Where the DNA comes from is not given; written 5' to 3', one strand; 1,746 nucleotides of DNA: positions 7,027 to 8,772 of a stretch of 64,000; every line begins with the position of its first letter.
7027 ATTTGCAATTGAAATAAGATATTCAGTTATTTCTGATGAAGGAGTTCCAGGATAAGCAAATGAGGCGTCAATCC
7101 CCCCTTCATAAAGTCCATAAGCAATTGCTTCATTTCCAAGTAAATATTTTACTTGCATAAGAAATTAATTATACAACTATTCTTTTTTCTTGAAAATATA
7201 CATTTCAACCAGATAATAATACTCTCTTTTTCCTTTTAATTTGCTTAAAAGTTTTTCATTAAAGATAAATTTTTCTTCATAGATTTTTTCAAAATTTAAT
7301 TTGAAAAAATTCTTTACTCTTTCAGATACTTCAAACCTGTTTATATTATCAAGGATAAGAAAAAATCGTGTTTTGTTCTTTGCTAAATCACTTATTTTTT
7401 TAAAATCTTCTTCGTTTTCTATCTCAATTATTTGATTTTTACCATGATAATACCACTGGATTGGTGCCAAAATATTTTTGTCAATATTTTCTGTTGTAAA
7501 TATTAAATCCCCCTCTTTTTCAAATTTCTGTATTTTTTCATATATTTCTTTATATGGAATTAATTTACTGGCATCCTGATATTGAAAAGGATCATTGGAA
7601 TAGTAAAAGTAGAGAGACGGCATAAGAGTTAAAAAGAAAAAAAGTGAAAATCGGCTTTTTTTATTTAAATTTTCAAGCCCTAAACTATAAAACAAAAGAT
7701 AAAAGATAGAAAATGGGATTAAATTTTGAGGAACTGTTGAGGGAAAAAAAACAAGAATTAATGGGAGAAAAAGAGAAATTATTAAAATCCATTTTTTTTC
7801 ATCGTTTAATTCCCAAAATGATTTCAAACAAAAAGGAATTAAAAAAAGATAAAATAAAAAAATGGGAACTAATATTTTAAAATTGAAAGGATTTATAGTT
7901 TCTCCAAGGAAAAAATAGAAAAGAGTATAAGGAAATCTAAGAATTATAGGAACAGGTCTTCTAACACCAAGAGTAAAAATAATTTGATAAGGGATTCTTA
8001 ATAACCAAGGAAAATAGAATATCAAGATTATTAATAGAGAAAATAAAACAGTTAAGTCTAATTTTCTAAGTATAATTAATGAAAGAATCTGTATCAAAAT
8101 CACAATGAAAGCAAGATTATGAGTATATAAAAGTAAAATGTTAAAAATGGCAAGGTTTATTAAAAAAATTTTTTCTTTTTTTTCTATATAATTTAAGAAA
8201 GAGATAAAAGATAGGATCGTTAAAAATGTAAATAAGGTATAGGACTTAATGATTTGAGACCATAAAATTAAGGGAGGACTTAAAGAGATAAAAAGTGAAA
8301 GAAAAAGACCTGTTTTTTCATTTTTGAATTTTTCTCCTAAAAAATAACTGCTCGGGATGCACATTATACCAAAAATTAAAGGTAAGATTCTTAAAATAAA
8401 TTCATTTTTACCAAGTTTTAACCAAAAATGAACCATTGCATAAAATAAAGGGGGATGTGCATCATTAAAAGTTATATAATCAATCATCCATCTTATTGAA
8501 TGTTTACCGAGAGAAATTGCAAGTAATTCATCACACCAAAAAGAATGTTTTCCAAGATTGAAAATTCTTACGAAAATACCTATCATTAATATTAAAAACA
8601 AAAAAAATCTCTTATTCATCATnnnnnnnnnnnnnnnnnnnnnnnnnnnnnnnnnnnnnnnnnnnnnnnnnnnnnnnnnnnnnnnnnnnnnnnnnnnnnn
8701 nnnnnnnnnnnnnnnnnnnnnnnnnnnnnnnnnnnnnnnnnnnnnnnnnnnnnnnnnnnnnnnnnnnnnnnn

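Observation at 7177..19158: Array of six GT-C-fold membrane glycosyltransferases in 12 kb: a candidate outer-face glycan or glycoconjugate assembly line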

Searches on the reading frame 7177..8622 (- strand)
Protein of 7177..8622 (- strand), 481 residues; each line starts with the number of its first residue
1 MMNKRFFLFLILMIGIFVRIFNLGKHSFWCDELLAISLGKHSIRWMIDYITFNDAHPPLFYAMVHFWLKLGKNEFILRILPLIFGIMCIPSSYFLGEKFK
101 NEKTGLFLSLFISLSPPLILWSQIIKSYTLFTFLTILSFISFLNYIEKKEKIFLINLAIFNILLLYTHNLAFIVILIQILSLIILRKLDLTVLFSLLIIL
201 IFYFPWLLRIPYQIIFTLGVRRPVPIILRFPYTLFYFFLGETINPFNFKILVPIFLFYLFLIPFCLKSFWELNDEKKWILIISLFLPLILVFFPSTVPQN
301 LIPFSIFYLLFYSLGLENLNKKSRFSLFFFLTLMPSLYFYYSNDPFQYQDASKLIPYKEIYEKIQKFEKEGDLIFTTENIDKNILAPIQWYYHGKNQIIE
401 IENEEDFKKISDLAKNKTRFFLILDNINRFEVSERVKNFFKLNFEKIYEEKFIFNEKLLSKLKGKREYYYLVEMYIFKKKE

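Call 4: search_protein_families(library=pfam, max_evalue=0.1, proteins=[window:7177-8622:-])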
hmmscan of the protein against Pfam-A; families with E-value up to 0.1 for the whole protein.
window:7177-8622:- (481 aa): 0 families

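Call 7: search_protein_families(library=ncbifam, max_evalue=0.01, proteins=[window:7177-8622:-])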
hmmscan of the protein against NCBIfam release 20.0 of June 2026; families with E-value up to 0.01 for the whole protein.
window:7177-8622:- (481 aa): 1 family
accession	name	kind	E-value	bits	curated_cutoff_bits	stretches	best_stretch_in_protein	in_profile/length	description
TIGR03663.1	TIGR03663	subfamily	1.3e-09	37.7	126.25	1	8-186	4-183/435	flippase activity-associated protein Agl23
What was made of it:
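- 7177..8622 (-): GT-C 'A' (481 aa), PMT_2-type membrane glycosyltransferase with a roughly 150-aa C-terminal soluble domain. Core member of the module. No direct Pfam hit (call 4) and a weak Agl23/TIGR03663 hit (call 7).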

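Call 17: find_homologous_proteins(query=window:7177-8622:-)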
Query window:7177-8622:- (481 aa): 125 proteins with E <= 0.001 among 8000 candidates; the best 120 are listed.
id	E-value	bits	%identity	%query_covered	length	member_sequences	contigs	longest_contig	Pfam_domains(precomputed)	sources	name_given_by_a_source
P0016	0.0e+0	1033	100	100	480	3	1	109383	-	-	-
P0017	2.7e-203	695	66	100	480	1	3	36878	PF13231.13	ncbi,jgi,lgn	-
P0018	1.2e-197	676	66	99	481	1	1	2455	-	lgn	-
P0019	7.8e-191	654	62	99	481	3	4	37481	-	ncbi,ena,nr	ncbi:MAG: glycosyltransferase family 39 protein [Candidatus Omnitrophica bacterium]|nr:glycosyltrans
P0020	4.3e-190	651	63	99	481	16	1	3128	-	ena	-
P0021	4.6e-190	651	62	100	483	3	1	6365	PF13231.13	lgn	-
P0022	2.5e-189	649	63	99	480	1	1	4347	PF13231.13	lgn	-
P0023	3.0e-189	648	64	99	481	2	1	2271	-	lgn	-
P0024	6.7e-189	647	62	95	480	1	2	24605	PF13231.13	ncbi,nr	ncbi:MAG: glycosyltransferase family 39 protein [Candidatus Omnitrophica bacterium]|nr:glycosyltrans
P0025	1.0e-188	647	64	97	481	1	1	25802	PF13231.13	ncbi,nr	ncbi:MAG: glycosyltransferase family 39 protein [Candidatus Omnitrophica bacterium]|nr:glycosyltrans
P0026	1.3e-188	646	63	99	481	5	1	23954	-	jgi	jgi:4-amino-4-deoxy-L-arabinose transferase-like glycosyltransferase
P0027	7.5e-186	637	64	99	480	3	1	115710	-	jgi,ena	-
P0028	2.0e-185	636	61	99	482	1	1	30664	PF13231.13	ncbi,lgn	ncbi:MAG: glycosyltransferase family 39 protein [Candidatus Ratteibacteria bacterium]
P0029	1.4e-183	630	62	99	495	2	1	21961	-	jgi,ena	-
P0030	9.0e-179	614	60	100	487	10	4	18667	-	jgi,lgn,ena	jgi:uncharacterized membrane protein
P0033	2.8e-172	592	59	96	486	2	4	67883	PF13231.13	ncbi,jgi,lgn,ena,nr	ncbi:MAG TPA: glycosyltransferase family 39 protein [bacterium]|nr:glycosyltransferase family 39 pro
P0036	1.2e-148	514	53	100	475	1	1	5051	PF13231.13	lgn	-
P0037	1.9e-133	464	49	98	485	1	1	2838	PF13231.13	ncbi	-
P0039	8.9e-124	432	47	96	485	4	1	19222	PF13231.13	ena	-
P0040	6.1e-123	430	47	96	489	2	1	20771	PF13231.13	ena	-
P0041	9.1e-123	429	46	96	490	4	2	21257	PF13231.13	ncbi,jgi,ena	-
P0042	1.7e-122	428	47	100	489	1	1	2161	PF02366.25,PF13231.13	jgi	-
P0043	3.3e-121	424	45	100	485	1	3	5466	PF13231.13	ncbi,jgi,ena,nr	ncbi:MAG: hypothetical protein B6D55_07610 [Candidatus Omnitrophica bacterium 4484_70.2]|nr:MAG: hyp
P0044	6.2e-121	423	48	100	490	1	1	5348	PF13231.13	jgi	-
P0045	5.4e-119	417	47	100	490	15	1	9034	PF13231.13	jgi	-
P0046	5.1e-118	413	45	99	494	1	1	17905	PF13231.13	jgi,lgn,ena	-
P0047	7.0e-118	413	44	99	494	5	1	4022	PF13231.13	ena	-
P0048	6.4e-115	403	46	99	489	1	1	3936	PF02366.25,PF13231.13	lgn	-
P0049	1.7e-93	333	44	84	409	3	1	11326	PF13231.13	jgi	-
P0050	1.4e-90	323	35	97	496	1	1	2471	PF02366.25,PF13231.13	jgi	-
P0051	3.3e-82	295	33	99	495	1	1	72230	-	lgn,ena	-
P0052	3.0e-77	279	34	100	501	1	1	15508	PF13231.13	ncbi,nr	ncbi:MAG: glycosyltransferase family 39 protein [Candidatus Omnitrophica bacterium]|nr:glycosyltrans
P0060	5.2e-26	110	27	89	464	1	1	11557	PF13231.13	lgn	-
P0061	5.7e-16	77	29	80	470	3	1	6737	PF13231.13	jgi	jgi:uncharacterized membrane protein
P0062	6.2e-16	77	26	88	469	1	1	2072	PF13231.13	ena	-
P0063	7.0e-16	77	29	45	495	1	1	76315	PF13231.13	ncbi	-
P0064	9.5e-16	76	26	100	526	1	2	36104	PF13231.13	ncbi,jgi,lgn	-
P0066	1.1e-13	69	31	42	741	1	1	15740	PF13231.13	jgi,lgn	-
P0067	1.2e-12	66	25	96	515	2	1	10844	PF13231.13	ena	-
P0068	1.4e-12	66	25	70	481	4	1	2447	PF13231.13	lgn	-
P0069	6.9e-12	63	31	51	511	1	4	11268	PF13231.13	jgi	-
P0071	2.6e-11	62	30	36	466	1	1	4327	PF13231.13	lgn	-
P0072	2.9e-11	61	33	40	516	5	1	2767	PF13231.13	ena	-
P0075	8.6e-11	60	32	46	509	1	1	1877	PF13231.13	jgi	-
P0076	2.6e-10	58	28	44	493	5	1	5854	PF13231.13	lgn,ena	-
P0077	3.8e-10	58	31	42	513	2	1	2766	PF13231.13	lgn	-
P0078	4.8e-10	57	36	36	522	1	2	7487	PF13231.13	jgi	jgi:4-amino-4-deoxy-L-arabinose transferase-like glycosyltransferase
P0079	5.6e-10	57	30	41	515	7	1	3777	PF13231.13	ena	-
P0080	1.4e-9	56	28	44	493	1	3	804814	PF13231.13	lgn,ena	-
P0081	1.5e-9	56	30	55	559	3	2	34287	PF13231.13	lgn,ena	-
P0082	1.5e-9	56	28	33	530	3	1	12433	PF13231.13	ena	-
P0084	2.4e-9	55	27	40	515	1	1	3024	PF13231.13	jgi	-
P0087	1.6e-8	52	21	92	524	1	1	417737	PF13231.13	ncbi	-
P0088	1.9e-8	52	24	37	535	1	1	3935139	PF13231.13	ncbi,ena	-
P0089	3.5e-8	51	36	24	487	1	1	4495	PF13231.13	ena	-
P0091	4.6e-8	51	23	33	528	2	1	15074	PF13231.13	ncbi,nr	ncbi:MAG: glycosyltransferase family 39 protein [Leptolyngbyaceae cyanobacterium MAG.088]|nr:glycosy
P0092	4.9e-8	51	33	36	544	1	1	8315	PF13231.13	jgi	jgi:hypothetical protein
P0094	5.3e-8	51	33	35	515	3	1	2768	PF13231.13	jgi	jgi:hypothetical protein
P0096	1.1e-7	50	30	34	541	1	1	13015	PF13231.13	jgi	jgi:hypothetical protein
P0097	1.1e-7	50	27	33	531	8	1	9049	PF13231.13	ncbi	ncbi:MAG: glycosyltransferase family 39 protein [Cyanobacteria bacterium J06633_23]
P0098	1.1e-7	50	23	42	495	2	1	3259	PF13231.13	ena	-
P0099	1.6e-7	49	26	70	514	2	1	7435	PF13231.13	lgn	-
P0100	1.7e-7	49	33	25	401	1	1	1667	PF13231.13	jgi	jgi:uncharacterized membrane protein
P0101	1.9e-7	49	29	33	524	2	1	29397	PF13231.13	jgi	jgi:hypothetical protein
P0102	2.1e-7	49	31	42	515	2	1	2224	PF13231.13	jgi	-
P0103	2.7e-7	48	29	35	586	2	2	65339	PF13231.13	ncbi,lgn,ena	-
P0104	2.7e-7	48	31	36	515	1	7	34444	PF13231.13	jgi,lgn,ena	-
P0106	6.8e-7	47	32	35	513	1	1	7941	PF13231.13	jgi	jgi:hypothetical protein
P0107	7.7e-7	47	30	43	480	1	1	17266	PF13231.13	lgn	-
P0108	8.6e-7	47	28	41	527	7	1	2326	PF13231.13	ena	-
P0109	9.1e-7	47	28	50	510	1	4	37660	PF13231.13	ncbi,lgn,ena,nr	ncbi:MAG: glycosyltransferase family 39 protein [Candidatus Omnitrophica bacterium]|nr:glycosyltrans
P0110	1.0e-6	46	31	36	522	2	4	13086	PF13231.13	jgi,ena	-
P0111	1.2e-6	46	24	43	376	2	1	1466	PF13231.13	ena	-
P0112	1.3e-6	46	30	41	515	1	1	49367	PF13231.13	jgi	jgi:hypothetical protein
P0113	1.8e-6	46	27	40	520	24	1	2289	PF02366.25,PF13231.13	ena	-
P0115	3.6e-6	45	29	42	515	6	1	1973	PF13231.13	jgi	-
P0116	4.4e-6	44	23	43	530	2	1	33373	PF13231.13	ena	-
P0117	5.6e-6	44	30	40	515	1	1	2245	PF13231.13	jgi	jgi:hypothetical protein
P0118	6.2e-6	44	30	42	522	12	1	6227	PF13231.13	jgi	jgi:hypothetical protein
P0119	1.2e-5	43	29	42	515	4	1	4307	PF13231.13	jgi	-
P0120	1.2e-5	43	32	31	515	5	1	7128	PF13231.13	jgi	-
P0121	1.3e-5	43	27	42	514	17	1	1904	PF13231.13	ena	-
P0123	1.5e-5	42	31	26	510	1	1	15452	PF13231.13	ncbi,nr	ncbi:hypothetical protein HGA88_06385 [Candidatus Roizmanbacteria bacterium]|nr:hypothetical protein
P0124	1.9e-5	42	30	32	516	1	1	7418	PF13231.13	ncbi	-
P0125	1.9e-5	42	24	89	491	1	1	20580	PF13231.13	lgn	-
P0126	3.7e-5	41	29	41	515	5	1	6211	PF13231.13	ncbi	-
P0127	3.9e-5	41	29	42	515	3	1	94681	PF13231.13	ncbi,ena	-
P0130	5.4e-5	41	29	40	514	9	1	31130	PF13231.13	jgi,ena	-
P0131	7.4e-5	40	30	36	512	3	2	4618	PF13231.13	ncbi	-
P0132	7.6e-5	40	29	42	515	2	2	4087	PF13231.13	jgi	-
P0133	8.1e-5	40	29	33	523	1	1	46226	PF13231.13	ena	-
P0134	8.6e-5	40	29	40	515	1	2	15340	PF13231.13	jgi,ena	-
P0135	1.0e-4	40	32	30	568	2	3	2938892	PF13231.13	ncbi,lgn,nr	ncbi:MAG: glycosyltransferase family 39 protein [Geminocystis sp.]|nr:glycosyltransferase family 39 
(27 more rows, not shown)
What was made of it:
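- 7177..8622 (-): Of 125 homologues, many carry PF13231 and are named 'glycosyltransferase family 39 protein' (call 17).
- Homologues of A carry PMT_2 and a GT39 name (call 17).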

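Call 45: find_encoding_contigs(protein=P0064, flank=10000, max_places=1)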
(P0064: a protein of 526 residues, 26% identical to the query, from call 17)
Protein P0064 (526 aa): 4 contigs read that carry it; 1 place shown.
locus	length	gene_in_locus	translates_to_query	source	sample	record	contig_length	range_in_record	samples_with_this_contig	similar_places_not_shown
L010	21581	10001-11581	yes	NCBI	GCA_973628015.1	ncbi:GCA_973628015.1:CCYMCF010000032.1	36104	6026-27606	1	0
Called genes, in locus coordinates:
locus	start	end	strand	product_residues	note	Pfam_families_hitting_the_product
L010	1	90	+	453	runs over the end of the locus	PF01436:NHL (weak)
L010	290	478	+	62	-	PF01165:Ribosomal_S21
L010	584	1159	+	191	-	PF02245:Pur_DNA_glyco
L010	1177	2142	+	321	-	PF01784:DUF34_NIF3 (faint)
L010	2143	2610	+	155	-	PF02639:DUF188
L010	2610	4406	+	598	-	PF01807:Zn_ribbon_DnaG, PF08275:DNAG_N, PF01751:Toprim, PF13155:Toprim_2, PF13662:Toprim_4, PF10410:DnaB_bind (weak)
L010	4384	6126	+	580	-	PF03979:Sigma70_r1_1, PF00140:Sigma70_r1_2, PF04542:Sigma70_r2, PF04539:Sigma70_r3, PF04545:Sigma70_r4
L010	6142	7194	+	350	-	PF01075:Glyco_transf_9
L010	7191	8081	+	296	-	PF01209:Ubie_methyltran, PF02353:CMAS, PF06325:PrmA, PF07021:MetW, PF13489:Methyltransf_23, PF13847:Methyltransf_31, PF08241:Methyltransf_11, PF08242:Methyltransf_12, +2 more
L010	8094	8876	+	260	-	PF05219:DREV, PF13489:Methyltransf_23, PF13847:Methyltransf_31, PF08241:Methyltransf_11, PF08242:Methyltransf_12, PF13649:Methyltransf_25 (weak)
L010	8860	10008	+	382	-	PF13439:Glyco_transf_4, PF00534:Glycos_transf_1, PF20706:GT4-conflict, PF13692:Glyco_trans_1_4, PF13524:Glyco_trans_1_2 (weak)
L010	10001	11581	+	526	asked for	PF13231:PMT_2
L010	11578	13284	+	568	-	-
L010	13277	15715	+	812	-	PF09586:YfhO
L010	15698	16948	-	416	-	PF04932:Wzy_C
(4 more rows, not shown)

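Call 46: find_encoding_contigs(protein=P0087, flank=10000, max_places=1)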
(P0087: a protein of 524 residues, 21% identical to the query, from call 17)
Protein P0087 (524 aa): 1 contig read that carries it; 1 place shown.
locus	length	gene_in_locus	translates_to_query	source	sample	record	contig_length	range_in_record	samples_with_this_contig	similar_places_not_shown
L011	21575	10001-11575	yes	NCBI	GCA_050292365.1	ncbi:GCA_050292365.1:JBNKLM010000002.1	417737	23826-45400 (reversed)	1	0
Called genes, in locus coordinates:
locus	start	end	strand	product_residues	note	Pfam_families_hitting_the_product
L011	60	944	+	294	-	PF00535:Glycos_transf_2, PF10111:Glyco_tranf_2_2 (faint), PF13641:Glyco_tranf_2_3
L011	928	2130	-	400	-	-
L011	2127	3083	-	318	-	PF02388:FemAB (weak), PF13480:Acetyltransf_6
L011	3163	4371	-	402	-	PF13477:Glyco_trans_4_2 (weak), PF13439:Glyco_transf_4, PF13579:Glyco_trans_4_4, PF00534:Glycos_transf_1, PF13692:Glyco_trans_1_4, PF13524:Glyco_trans_1_2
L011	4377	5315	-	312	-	PF13439:Glyco_transf_4 (weak), PF13692:Glyco_trans_1_4, PF00534:Glycos_transf_1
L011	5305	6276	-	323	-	PF01522:Polysacc_deac_1 (weak)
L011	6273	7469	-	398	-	PF00534:Glycos_transf_1, PF13692:Glyco_trans_1_4, PF13524:Glyco_trans_1_2 (weak)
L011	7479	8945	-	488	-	PF07602:DUF1565 (faint), PF22842:Pel9A-like_beta_helix (weak), PF13229:Beta_helix (weak), PF05048:NosD (faint)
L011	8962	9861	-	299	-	PF02485:Branch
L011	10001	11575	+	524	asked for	PF13231:PMT_2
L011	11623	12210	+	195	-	PF25084:LbH_EIF2B, PF00132:Hexapep, PF25087:GMPPB_C (weak), PF14602:Hexapep_2 (weak), PF00132:Hexapep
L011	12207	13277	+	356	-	PF01041:DegT_DnrJ_EryC1, PF00266:Aminotran_5 (faint), PF01053:Cys_Met_Meta_PP, PF01212:Beta_elim_lyase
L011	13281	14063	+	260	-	PF00535:Glycos_transf_2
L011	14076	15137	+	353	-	PF02350:Epimerase_2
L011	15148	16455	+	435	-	PF01266:DAO (faint), PF01593:Amino_oxidase, PF13450:NAD_binding_8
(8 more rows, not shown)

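Call 55: search_solved_structures(query=A4, max_evalue=1)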
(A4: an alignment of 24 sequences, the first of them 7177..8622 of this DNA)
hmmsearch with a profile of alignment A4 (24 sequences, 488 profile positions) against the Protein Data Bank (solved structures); distinct sequences matched with E-value up to 1: 4.
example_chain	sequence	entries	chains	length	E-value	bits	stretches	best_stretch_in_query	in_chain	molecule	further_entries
3waj_A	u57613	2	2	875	0.0057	18.8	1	78-120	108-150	Transmembrane oligosaccharyl transferase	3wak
5gmy_A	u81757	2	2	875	0.0057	18.8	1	78-120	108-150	Transmembrane oligosaccharyl transferase, putative | Dolichyl-phosphooligosaccharide-protein glycotransferase 3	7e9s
7eyd_G8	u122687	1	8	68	0.46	12.5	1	333-382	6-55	Phycobilisome 7.8 kDa linker polypeptide, allophycocyanin-associated, core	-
6kd7_A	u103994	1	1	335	0.69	11.9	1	419-468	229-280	Polyprenyl synthetase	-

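Call 63: find_encoding_contigs(protein=P0051, flank=10000, max_places=1)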
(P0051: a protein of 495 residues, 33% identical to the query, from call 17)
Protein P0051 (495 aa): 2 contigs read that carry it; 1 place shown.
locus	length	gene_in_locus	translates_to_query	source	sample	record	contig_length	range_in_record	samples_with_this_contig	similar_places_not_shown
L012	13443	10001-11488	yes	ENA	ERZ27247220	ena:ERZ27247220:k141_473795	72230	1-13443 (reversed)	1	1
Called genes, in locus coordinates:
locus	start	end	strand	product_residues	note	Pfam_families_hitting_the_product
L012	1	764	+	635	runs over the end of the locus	PF13522:GATase_6, PF13537:GATase_7, PF00733:Asn_synthase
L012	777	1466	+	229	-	PF00535:Glycos_transf_2, PF10111:Glyco_tranf_2_2 (weak), PF13641:Glyco_tranf_2_3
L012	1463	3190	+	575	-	-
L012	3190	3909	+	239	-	PF01522:Polysacc_deac_1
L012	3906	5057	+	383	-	PF03901:Glyco_transf_22 (weak), PF13231:PMT_2, PF02516:STT3 (weak)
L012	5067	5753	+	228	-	PF00535:Glycos_transf_2, PF13641:Glyco_tranf_2_3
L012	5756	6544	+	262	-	PF00535:Glycos_transf_2, PF10111:Glyco_tranf_2_2 (weak), PF13641:Glyco_tranf_2_3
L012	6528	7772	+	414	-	PF13231:PMT_2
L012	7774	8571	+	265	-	PF02353:CMAS (weak), PF13489:Methyltransf_23, PF07021:MetW (weak), PF13847:Methyltransf_31, PF08241:Methyltransf_11, PF08242:Methyltransf_12, PF13649:Methyltransf_25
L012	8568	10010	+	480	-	PF26314:MptA_B_family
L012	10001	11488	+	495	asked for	-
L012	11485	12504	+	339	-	PF00106:adh_short (weak), PF01073:3Beta_HSD, PF01370:Epimerase, PF02719:Polysacc_synt_2, PF04321:RmlD_sub_bind, PF05368:NmrA (weak), PF07993:NAD_binding_4, PF16363:GDP_Man_Dehyd, +1 more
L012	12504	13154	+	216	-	PF08241:Methyltransf_11, PF08242:Methyltransf_12 (faint), PF13649:Methyltransf_25 (weak)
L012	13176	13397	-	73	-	-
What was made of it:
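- Closest known: Mycobacterial arabinan/mannan GT-C sets. Same: One related locus (L012) carries an MptA_B-family member inside the array (call 63).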
